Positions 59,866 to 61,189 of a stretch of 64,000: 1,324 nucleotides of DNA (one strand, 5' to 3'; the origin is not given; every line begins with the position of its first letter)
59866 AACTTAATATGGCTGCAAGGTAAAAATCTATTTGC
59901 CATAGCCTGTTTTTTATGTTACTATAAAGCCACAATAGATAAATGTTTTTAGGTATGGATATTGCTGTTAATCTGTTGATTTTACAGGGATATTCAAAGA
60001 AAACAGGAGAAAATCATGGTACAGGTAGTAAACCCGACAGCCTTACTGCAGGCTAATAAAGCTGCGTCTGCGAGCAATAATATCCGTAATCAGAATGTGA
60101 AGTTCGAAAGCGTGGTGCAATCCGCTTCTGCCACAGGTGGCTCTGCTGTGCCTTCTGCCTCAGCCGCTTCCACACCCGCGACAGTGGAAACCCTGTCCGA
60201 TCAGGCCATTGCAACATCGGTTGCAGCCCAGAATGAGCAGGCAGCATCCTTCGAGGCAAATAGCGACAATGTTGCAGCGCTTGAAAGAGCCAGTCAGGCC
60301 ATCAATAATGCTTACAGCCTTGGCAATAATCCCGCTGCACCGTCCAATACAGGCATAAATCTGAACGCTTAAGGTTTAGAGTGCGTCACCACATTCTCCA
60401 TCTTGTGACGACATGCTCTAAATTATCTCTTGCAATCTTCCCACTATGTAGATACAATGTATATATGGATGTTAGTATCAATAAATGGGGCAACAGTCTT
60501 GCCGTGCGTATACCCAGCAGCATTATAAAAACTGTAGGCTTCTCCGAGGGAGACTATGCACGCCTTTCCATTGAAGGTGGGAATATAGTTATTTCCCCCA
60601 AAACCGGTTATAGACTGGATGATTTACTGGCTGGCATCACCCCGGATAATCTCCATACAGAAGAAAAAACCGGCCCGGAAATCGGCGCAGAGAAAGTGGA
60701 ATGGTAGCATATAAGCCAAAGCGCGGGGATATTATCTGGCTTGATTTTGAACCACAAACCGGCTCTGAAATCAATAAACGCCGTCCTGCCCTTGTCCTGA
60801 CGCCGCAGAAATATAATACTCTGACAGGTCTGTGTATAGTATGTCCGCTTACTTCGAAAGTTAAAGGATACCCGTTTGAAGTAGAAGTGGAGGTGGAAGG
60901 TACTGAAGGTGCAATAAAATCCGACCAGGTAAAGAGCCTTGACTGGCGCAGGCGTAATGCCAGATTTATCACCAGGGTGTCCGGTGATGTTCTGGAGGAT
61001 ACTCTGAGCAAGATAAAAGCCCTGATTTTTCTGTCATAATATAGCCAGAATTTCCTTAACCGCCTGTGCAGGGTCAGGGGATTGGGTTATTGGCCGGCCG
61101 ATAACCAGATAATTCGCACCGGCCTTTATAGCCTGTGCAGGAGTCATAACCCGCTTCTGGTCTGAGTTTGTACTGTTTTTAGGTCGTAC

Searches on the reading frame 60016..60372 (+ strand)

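Call 6: search_protein_families(library=pfam, proteins=[window:60016-60372:+], max_evalue=0.01)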
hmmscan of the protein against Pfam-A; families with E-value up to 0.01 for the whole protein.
window:60016-60372:+ (118 aa): 0 families

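Call 33: search_protein_families(library=pfam, proteins=[window:60016-60372:+], max_evalue=10)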
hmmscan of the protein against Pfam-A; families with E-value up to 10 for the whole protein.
window:60016-60372:+ (118 aa): 1 family
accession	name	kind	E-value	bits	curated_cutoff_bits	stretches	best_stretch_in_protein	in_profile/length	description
PF11932.13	DUF3450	-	1.9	8.2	32.6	1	44-98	8-62/241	Protein of unknown function (DUF3450)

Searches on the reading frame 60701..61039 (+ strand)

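Call 21: search_protein_families(library=ncbifam, proteins=[window:60701-61039:+], max_evalue=0.00001)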
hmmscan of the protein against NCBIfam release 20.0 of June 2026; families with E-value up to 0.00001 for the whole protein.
window:60701-61039:+ (112 aa): 3 families
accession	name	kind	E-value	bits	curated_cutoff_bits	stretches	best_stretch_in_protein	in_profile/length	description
NF007386.0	PRK09907.1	equivalog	1e-35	122.1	120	1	2-109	3-110/111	endoribonuclease MazF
NF007320.0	PRK09812.1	equivalog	8.9e-16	58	129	1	5-109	6-115/116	type II toxin-antitoxin system ChpB family toxin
NF052489.1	TAtMazFAgrob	equivalog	4e-13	49.2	150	1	5-109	5-115/118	type II toxin-antitoxin system toxin MazF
